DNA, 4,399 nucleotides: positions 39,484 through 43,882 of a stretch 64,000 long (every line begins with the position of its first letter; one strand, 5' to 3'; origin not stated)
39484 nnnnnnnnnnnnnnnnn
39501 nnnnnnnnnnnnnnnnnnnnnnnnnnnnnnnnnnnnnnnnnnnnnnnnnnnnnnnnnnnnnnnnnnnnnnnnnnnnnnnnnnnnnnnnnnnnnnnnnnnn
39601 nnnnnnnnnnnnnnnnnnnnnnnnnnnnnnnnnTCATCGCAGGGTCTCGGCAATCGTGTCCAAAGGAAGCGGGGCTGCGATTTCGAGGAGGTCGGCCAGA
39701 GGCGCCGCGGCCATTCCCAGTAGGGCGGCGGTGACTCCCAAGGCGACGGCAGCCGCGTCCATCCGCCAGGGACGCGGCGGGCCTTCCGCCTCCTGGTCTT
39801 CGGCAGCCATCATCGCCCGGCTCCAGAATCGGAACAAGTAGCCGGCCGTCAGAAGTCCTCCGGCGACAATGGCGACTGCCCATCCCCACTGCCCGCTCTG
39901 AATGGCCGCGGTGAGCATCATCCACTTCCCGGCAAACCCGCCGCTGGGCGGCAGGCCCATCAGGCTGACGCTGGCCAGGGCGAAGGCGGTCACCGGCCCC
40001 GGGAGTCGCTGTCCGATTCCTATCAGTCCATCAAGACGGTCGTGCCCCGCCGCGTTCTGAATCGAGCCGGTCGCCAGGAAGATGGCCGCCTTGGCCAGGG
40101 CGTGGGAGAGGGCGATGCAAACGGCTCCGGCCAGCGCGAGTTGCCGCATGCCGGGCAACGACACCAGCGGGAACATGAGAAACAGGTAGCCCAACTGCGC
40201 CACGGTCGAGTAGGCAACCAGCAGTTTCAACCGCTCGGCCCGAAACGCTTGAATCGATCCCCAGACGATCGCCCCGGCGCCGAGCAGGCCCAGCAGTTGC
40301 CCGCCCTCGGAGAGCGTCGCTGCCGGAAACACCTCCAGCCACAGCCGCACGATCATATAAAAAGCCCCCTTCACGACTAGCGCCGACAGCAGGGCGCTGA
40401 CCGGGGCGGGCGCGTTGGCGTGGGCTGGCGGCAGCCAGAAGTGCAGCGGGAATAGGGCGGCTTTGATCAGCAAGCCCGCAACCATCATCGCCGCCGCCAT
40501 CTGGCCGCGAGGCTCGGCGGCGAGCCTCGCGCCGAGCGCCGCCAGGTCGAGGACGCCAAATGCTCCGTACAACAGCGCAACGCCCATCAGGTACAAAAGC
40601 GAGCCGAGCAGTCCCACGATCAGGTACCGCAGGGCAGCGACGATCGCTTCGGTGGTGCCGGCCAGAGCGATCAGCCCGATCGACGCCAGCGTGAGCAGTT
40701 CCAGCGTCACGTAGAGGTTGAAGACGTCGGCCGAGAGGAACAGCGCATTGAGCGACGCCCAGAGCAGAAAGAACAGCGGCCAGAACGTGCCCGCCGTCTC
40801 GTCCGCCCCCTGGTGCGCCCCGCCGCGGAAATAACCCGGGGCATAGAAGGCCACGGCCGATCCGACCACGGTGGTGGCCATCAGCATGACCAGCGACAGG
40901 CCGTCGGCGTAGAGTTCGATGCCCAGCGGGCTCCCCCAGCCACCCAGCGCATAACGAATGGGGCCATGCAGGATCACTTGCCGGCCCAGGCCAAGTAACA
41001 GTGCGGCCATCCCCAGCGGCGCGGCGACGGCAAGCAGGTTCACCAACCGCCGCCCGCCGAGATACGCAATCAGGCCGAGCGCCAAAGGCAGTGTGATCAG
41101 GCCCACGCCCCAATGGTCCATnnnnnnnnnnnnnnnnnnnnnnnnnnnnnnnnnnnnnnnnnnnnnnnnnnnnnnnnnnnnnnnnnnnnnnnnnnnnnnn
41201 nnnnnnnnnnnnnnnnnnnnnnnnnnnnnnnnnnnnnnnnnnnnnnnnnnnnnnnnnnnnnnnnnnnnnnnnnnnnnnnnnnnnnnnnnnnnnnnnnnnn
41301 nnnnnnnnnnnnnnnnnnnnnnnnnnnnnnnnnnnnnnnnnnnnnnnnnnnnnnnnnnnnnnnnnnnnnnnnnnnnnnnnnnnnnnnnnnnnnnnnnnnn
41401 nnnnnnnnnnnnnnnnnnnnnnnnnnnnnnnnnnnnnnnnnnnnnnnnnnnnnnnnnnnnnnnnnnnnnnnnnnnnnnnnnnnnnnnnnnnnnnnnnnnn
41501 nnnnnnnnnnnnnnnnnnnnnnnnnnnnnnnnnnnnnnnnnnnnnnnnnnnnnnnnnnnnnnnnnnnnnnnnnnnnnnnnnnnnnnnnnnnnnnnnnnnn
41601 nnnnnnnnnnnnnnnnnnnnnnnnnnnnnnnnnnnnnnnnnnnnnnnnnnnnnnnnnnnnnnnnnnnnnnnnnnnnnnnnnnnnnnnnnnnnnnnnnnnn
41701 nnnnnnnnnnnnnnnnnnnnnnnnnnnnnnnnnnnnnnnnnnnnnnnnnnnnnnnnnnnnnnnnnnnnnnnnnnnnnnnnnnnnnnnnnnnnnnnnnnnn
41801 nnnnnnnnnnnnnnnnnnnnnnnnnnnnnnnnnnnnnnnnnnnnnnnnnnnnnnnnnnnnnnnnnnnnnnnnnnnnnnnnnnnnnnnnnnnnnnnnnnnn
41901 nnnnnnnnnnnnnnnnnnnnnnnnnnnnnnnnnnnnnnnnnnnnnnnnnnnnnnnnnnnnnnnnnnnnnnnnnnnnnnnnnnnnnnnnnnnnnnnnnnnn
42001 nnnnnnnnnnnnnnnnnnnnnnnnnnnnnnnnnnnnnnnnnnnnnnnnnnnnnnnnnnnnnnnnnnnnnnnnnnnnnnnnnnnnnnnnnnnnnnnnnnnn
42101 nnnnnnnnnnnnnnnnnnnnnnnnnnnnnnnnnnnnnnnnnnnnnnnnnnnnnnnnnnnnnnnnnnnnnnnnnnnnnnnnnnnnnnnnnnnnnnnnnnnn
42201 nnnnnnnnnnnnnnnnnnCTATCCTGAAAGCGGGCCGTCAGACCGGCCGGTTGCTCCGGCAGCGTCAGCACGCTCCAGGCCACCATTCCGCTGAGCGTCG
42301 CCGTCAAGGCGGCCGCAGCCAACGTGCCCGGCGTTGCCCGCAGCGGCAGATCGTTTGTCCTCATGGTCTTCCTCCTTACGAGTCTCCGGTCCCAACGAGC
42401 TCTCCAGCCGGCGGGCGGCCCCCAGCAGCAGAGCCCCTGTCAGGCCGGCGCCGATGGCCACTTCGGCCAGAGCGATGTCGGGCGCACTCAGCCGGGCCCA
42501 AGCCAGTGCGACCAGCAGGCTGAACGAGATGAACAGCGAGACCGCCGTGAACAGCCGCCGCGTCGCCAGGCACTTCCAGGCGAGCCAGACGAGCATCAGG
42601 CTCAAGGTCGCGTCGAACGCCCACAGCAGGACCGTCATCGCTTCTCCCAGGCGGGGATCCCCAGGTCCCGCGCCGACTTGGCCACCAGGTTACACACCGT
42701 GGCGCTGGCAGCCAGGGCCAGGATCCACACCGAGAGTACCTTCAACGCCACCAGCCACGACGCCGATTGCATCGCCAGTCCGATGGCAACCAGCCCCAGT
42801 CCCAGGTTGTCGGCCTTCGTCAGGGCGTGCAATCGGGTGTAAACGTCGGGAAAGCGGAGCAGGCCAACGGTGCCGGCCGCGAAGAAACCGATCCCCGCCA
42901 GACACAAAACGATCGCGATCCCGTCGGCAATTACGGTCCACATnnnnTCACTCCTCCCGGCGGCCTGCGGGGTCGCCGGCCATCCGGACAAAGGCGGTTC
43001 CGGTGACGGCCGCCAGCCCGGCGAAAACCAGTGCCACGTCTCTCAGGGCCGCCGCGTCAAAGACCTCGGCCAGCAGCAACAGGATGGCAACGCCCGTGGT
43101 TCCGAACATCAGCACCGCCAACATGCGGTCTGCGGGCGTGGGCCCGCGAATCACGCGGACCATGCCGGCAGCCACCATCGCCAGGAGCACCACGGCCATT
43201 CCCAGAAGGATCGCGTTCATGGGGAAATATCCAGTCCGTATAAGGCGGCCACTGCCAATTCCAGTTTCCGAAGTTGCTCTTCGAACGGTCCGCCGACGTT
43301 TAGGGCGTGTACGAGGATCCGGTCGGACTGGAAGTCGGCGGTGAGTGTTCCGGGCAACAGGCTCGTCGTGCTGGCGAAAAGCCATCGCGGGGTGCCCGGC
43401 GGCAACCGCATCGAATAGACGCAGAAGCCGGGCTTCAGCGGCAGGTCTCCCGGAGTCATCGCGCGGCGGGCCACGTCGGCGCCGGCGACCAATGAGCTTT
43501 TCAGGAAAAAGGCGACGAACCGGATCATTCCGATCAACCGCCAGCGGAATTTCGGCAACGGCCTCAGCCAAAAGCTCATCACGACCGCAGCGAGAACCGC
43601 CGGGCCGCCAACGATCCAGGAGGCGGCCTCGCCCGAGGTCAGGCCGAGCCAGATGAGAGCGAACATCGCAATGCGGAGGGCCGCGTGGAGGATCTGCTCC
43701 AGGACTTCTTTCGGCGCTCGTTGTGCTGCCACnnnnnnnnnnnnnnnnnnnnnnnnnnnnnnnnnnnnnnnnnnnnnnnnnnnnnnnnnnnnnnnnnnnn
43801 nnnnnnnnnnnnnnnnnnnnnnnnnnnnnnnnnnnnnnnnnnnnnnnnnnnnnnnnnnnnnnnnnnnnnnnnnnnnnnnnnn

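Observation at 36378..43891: Permuted, Mbh-like Mrp antiporter cluster (E-F-G-DUF4040-MnhB-C-D-D-D) with three MrpD/NuoL-type pumps and no hydrogenase or catalytic subunits, headed by a tandem Usp gene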

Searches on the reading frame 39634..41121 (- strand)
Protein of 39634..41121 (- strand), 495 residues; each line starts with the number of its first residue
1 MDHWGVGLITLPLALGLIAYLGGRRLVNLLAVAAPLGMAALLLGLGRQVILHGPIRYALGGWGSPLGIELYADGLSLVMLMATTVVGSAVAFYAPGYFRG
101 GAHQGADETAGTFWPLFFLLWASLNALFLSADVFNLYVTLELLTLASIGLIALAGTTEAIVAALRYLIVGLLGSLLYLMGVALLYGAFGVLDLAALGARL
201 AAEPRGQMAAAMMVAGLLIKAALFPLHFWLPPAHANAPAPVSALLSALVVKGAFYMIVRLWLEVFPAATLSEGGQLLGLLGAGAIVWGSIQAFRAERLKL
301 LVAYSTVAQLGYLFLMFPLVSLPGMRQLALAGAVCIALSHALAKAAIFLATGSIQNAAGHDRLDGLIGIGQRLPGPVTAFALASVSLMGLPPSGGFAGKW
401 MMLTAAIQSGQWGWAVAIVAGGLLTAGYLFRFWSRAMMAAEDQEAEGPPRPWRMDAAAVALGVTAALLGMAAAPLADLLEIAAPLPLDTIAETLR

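Call 8: search_protein_families(library=pfam, max_evalue=0.01, proteins=[window:39634-41121:-])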
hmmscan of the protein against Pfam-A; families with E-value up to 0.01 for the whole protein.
window:39634-41121:- (495 aa): 3 families
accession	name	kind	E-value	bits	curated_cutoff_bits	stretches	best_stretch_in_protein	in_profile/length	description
PF00361.26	Proton_antipo_M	-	1.4e-48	166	21.5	1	130-425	1-294/294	NADH:quinone oxidoreductase/Mrp antiporter, TM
PF00662.26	Proton_antipo_N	-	1.4e-05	25.3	24.5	1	67-99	10-42/51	NADH-Ubiquinone oxidoreductase (complex I), chain 5 N-terminus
PF10125.14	NADHdeh_related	-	0.00026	20.9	27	1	128-225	85-180/218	NADH dehydrogenase I, subunit N related protein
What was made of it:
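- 39634..41121 (-): D1: MrpD/MbhH-type antiporter-like subunit (495 aa). PF00361, E=1.4e-48 (call 8).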

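Call 9: search_protein_families(library=ncbifam, max_evalue=0.01, proteins=[window:39634-41121:-])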
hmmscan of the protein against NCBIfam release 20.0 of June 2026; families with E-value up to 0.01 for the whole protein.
window:39634-41121:- (495 aa): 75 families (the best 25 are shown)
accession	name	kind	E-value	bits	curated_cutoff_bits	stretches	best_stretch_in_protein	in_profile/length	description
NF009306.0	PRK12663.1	equivalog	8.6e-72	242.5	542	1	11-485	12-480/498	Na+/H+ antiporter subunit D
NF009305.0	PRK12662.1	equivalog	1.1e-70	238.8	700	1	26-475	28-479/492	putative monovalent cation/H+ antiporter subunit D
NF009308.0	PRK12665.1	equivalog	8.3e-66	222.6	585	1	20-447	29-448/531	Na+/H+ antiporter subunit D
NF005818.0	PRK07691.1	equivalog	3.4e-63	214.3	586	1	29-483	32-480/496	Na+/H+ antiporter subunit D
NF005140.0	PRK06589.1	equivalog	4.5e-62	210.4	470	1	62-457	72-463/489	putative monovalent cation/H+ antiporter subunit D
TIGR00944.1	2a6301s04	subfamily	2e-59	202.1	692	1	21-459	20-448/463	multicomponent K+/H+ antiporter, MrpD/PhaD subunit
NF006240.0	PRK08376.1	subfamily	8.8e-59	199.8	662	1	63-477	79-497/521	putative monovalent cation/H+ antiporter subunit D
NF009309.0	PRK12666.1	equivalog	4.3e-58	197.3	476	1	1-481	4-500/529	monovalent cation/H+ antiporter subunit D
NF006241.0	PRK08377.1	equivalog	4.2e-57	194.3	645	1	49-442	52-435/494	NADH dehydrogenase subunit N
NF006419.0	PRK08668.1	equivalog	1.2e-54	186.1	617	1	8-476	7-471/613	NADH dehydrogenase subunit M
NF006238.0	PRK08375.1-4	equivalog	1.3e-54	185.9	626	1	25-439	31-431/531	putative monovalent cation/H+ antiporter subunit D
TIGR01972.1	NDH_I_M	subfamily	5.8e-51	173.7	263.8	1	68-480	72-476/486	NADH-quinone oxidoreductase subunit M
NF005086.0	PRK06521.1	equivalog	2.1e-50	171.9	667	1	10-479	13-499/669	hydrogenase 4 subunit B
NF005561.0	PRK07234.1-1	equivalog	1.3e-49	169.4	718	1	47-448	53-450/569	putative monovalent cation/H+ antiporter subunit D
NF006239.0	PRK08375.1-5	equivalog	1.3e-49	169.4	760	1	9-484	11-481/511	putative monovalent cation/H+ antiporter subunit D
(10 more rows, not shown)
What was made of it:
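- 39634..41121 (-): Best NCBIfam is MrpD NF009306 (call 9).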

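Call 27: search_solved_structures(query=window:39634-41121:-, max_evalue=1e-10)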
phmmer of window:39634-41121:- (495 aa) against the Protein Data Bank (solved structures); distinct sequences matched with E-value up to 1e-10: 69 (the best 60 are shown).
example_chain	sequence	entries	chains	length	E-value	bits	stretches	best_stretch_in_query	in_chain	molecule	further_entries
6cfw_H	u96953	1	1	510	6.9e-51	177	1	33-437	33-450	Monovalent cation/H+ antiporter subunit D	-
7qru_D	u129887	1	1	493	4.2e-48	167.8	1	10-478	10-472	Na+/H+ antiporter subunit D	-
6u8y_H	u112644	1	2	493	3.6e-41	145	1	53-434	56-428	NADH dehydrogenase subunit N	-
6z16_D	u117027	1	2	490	1.6e-36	129.6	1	27-431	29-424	Multisubunit Na+/H+ antiporter, D subunit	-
7d3u_D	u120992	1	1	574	1.1e-32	117.1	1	15-451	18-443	Monovalent Na+/H+ antiporter subunit D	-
6z16_A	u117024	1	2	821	2.3e-29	106.1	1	66-462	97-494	Multisubunit Na+/H+ antiporter, A subunit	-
7z0s_C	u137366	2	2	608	3.5e-27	98.9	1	142-490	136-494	Formate hydrogenlyase subunit 3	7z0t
7qru_A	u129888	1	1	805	1.8e-26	96.5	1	51-411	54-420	Na+/H+ antiporter subunit A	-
3rko_N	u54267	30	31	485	7.2e-26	94.5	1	108-485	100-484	NADH-QUINONE OXIDOREDUCTASE SUBUNIT N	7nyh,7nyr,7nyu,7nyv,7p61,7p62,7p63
7d3u_A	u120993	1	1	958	9.7e-26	94.1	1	24-449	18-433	Monovalent Na+/H+ antiporter subunit A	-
7aqq_M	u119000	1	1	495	1.5e-25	93.5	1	114-436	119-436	NADH-ubiquinone oxidoreductase chain 4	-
7ar7_M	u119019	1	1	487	1.8e-25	93.3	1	114-436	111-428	NADH-ubiquinone oxidoreductase chain 4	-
7aqw_M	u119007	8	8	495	1.8e-25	93.2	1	114-436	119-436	NADH-ubiquinone oxidoreductase chain 4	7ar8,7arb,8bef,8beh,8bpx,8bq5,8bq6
7a23_M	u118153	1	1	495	6.5e-25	91.4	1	114-436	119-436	Nad4m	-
8qby_M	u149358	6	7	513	5.7e-24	88.3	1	114-438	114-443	NADH dehydrogenase subunit M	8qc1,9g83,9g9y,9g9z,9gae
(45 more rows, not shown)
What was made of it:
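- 39634..41121 (-): PDB: MbhH 177 bits, MrpD 168 bits (call 27).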

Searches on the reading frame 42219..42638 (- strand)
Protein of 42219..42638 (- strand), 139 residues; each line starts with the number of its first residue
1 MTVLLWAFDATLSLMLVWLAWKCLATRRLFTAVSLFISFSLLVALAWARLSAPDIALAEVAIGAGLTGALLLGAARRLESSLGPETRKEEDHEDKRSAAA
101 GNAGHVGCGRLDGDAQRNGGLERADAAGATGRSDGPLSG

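Call 8: search_protein_families(library=pfam, max_evalue=0.01, proteins=[window:42219-42638:-])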
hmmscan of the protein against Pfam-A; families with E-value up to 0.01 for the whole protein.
window:42219-42638:- (139 aa): 1 family
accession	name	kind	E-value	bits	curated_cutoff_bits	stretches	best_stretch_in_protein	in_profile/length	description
PF13244.11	MbhD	-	1.3e-17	64.1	27.2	1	14-79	1-66/67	MBH, subunit D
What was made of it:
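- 42219..42638 (-): MbhD/DUF4040 subunit (equivalent to MrpA TM17-19). The functional part is about the first 91 codons. The last 48 codons are an unconstrained read-through that overlaps the next gene. PF13244, E=1.3e-17 (call 8).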

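Call 9: search_protein_families(library=ncbifam, max_evalue=0.01, proteins=[window:42219-42638:-])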
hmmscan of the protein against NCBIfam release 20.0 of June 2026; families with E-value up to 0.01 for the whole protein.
window:42219-42638:- (139 aa): 7 families
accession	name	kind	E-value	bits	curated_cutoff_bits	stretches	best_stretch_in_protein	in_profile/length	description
NF009159.0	PRK12504.1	equivalog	4.4e-15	56.1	141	1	6-85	4-78/178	DUF4040 domain-containing protein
NF009161.0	PRK12507.1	equivalog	1.4e-09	37.6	272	1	12-81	15-83/336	putative monovalent cation/H+ antiporter subunit B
NF006242.0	PRK08378.1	subfamily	1.8e-08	34.8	98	1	16-77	15-76/85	hypothetical protein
NF009288.0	PRK12648.1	equivalog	0.00047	18.4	1104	1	14-83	614-683/954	monovalent cation/H+ antiporter subunit A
NF004172.0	PRK05640.1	equivalog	0.0016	18.6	156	1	11-75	5-69/152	putative monovalent cation/H+ antiporter subunit B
NF047839.1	PspM_Rv2743c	equivalog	0.0037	17.2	80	1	27-101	17-92/220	phage shock envelope stress response protein PspM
NF004923.0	PRK06280.1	equivalog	0.0087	16.4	80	0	12-77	8-73/79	hypothetical protein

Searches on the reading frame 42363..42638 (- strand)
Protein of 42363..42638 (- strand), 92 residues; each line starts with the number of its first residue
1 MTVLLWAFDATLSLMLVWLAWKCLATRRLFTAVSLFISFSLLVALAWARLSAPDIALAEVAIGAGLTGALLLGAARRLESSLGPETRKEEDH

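Call 61: search_solved_structures(query=window:42363-42638:-, max_evalue=0.01)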
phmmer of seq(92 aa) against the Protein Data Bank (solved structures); distinct sequences matched with E-value up to 0.01: 2.
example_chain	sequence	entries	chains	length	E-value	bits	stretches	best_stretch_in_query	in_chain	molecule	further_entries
6cfw_D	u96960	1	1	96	3.8e-07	33.6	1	23-79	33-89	MBH subunit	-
6u8y_D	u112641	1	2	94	0.00035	24.2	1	23-78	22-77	DUF4040 domain-containing protein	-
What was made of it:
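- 42219..42638 (-): Best PDB match MbhD 6cfw_D (call 61).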

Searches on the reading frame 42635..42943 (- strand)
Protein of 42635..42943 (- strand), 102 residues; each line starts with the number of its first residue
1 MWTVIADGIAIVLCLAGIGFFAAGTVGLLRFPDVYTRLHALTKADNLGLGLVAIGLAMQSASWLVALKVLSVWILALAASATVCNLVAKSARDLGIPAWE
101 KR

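Call 8: search_protein_families(library=pfam, max_evalue=0.01, proteins=[window:42635-42943:-])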
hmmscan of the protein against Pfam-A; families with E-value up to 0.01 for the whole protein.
window:42635-42943:- (102 aa): 1 family
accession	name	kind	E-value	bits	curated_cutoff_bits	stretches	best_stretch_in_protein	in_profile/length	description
PF03334.19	PhaG_MnhG_YufB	-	1.2e-22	80.3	23.4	1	13-91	1-79/80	Na+/H+ antiporter subunit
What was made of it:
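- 42635..42943 (-): MrpG (102 aa). PF03334, E=1.2e-22 (call 8).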

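Call 9: search_protein_families(library=ncbifam, max_evalue=0.01, proteins=[window:42635-42943:-])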
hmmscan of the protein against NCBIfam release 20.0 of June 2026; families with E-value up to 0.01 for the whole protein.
window:42635-42943:- (102 aa): 13 families
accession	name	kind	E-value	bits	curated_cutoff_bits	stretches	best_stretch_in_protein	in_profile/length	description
NF009314.0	PRK12674.1-2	subfamily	3.7e-19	68.5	102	1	5-101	3-99/116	Na+/H+ antiporter subunit G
NF009311.0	PRK12670.1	equivalog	4.6e-17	61.7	116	1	9-91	5-87/99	putative monovalent cation/H+ antiporter subunit G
TIGR01300.1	CPA3_mnhG_phaG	equivalog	1.1e-14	54.4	63.1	1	14-99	3-90/97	monovalent cation/H(+) antiporter subunit G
NF009320.0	PRK12675.1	equivalog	1.9e-14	54.1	128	1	10-96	3-90/104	putative monovalent cation/H+ antiporter subunit G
NF009312.0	PRK12672.1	subfamily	1.2e-10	41.6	122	1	9-68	6-65/122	putative monovalent cation/H+ antiporter subunit G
NF009316.0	PRK12674.1-5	equivalog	5.7e-10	39.1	122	1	5-69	4-70/121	Na+/H+ antiporter subunit G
NF009313.0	PRK12674.1-1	equivalog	1.2e-09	38.2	151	1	10-94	9-95/140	Na+/H+ antiporter subunit G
NF009317.0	PRK12674.2-1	equivalog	1.4e-08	35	107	1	9-78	6-75/105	Na+/H+ antiporter subunit G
NF009238.0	PRK12592.1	equivalog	8.1e-08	32.3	170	1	3-57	4-58/126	putative monovalent cation/H+ antiporter subunit G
NF009236.0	PRK12586.1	equivalog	2.8e-07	30.4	156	1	5-91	7-95/145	Na+/H+ antiporter subunit G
NF009235.0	PRK12585.1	equivalog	3.5e-07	29.7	273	1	7-97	7-98/197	putative monovalent cation/H+ antiporter subunit G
NF009237.0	PRK12587.1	equivalog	1.5e-06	28.2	158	1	1-97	1-99/118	Na+/H+ antiporter subunit G1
NF009315.0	PRK12674.1-4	equivalog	5.3e-05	23.4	130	1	10-84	15-88/121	Na+/H+ antiporter subunit G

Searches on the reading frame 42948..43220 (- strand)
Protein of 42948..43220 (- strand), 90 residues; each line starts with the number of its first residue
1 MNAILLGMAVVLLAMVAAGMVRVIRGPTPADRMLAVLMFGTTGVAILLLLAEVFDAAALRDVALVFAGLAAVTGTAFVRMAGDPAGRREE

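Call 8: search_protein_families(library=pfam, max_evalue=0.01, proteins=[window:42948-43220:-])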
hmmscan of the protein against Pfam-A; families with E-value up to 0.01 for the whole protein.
window:42948-43220:- (90 aa): 1 family
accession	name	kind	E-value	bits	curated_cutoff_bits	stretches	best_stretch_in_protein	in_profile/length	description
PF04066.18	MrpF_PhaF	-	2.6e-07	31.4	23.3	1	30-79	1-50/53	Multiple resistance and pH regulation protein F (MrpF / PhaF)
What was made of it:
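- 42948..43220 (-): MrpF (90 aa), with the GPTPADR motif. PF04066 (call 8).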

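Call 9: search_protein_families(library=ncbifam, max_evalue=0.01, proteins=[window:42948-43220:-])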
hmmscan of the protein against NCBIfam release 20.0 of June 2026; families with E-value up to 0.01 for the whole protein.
window:42948-43220:- (90 aa): 11 families
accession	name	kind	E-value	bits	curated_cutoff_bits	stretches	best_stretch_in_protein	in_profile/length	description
NF009244.0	PRK12599.1-3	equivalog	4.8e-12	46.2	90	1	2-80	6-84/92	putative monovalent cation/H+ antiporter subunit F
NF009242.0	PRK12599.1-1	equivalog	2.1e-10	40.8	89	1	5-73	5-73/86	putative monovalent cation/H+ antiporter subunit F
NF009249.0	PRK12603.1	equivalog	4.1e-10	39.9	81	1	5-80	3-79/90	putative monovalent cation/H+ antiporter subunit F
NF009250.0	PRK12604.1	equivalog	1.8e-09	38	100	1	10-80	8-79/84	putative monovalent cation/H+ antiporter subunit F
NF009248.0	PRK12600.1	equivalog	4.3e-07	30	97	1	4-78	4-79/94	Na(+)/H(+) antiporter subunit F1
NF009247.0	PRK12599.1-6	equivalog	8.3e-07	29.4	100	1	1-77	1-78/89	putative monovalent cation/H+ antiporter subunit F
NF006243.0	PRK08381.1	equivalog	4.5e-06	26.9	79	1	4-75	6-77/89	putative monovalent cation/H+ antiporter subunit F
NF009246.0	PRK12599.1-5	equivalog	8.3e-06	26.4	92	1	10-73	4-71/83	putative monovalent cation/H+ antiporter subunit F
NF009243.0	PRK12599.1-2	equivalog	1.6e-05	25.5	95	1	9-79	12-82/91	putative monovalent cation/H+ antiporter subunit F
NF009300.0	PRK12657.1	equivalog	4.3e-05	23.7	103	1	9-82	13-87/100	putative monovalent cation/H+ antiporter subunit F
NF004812.0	PRK06161.1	equivalog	5e-05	23.7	93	1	2-78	7-82/92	K+/H+ antiporter subunit F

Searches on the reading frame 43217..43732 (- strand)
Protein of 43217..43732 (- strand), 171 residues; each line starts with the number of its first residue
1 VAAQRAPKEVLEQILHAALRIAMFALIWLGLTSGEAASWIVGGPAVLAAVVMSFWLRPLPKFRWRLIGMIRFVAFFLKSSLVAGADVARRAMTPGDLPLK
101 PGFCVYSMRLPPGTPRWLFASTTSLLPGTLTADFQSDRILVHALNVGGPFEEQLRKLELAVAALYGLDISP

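Call 8: search_protein_families(library=pfam, max_evalue=0.01, proteins=[window:43217-43732:-])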
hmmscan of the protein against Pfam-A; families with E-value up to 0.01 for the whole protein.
window:43217-43732:- (171 aa): 2 families
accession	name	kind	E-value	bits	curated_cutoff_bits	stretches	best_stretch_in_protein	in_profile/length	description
PF01899.21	MNHE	-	2.8e-23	82.8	27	1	22-155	2-131/145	Na+/H+ ion antiporter subunit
PF11086.13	DUF2878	-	0.0049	17.6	27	1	20-83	4-68/154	Protein of unknown function (DUF2878)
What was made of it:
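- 43217..43732 (-): MrpE (171 aa from GTG 43732; ATG 43666 is an alternative start). PF01899, E=2.8e-23 (call 8).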

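Call 9: search_protein_families(library=ncbifam, max_evalue=0.01, proteins=[window:43217-43732:-])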
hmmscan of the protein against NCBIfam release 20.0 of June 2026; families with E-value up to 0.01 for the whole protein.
window:43217-43732:- (171 aa): 10 families
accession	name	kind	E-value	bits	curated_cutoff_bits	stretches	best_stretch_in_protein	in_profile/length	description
NF009292.0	PRK12651.1-3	equivalog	1.2e-09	38.4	213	1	23-147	10-136/158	Na+/H+ antiporter subunit E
NF006519.0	PRK08965.1-3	equivalog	7.6e-09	35.6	190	1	23-147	9-135/158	Na+/H+ antiporter subunit E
TIGR00942.1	2a6301s05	subfamily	1.3e-08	34.9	212.25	1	28-153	1-126/144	multicomponent Na+:H+ antiporter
NF006518.0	PRK08965.1-2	equivalog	2.7e-08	33.8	159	1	10-146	5-143/166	Na+/H+ antiporter subunit E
NF006521.0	PRK08965.1-5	equivalog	2.9e-08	33.5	141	1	17-149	15-149/180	Na+/H+ antiporter subunit E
NF009295.0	PRK12652.1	equivalog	3e-07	30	290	1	26-144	189-303/368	monovalent cation/H+ antiporter subunit E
NF006520.0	PRK08965.1-4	equivalog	1.3e-06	28.4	175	1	14-146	4-139/162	Na+/H+ antiporter subunit E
NF009291.0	PRK12651.1-1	equivalog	5.8e-05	23.1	228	1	23-146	10-135/159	Na+/H+ antiporter subunit E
NF006245.0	PRK08383.1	subfamily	0.0044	16.9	192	1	64-151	54-147/168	putative monovalent cation/H+ antiporter subunit E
NF004922.0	PRK06279.1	equivalog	0.008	16.5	99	0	65-138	2-72/100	putative monovalent cation/H+ antiporter subunit E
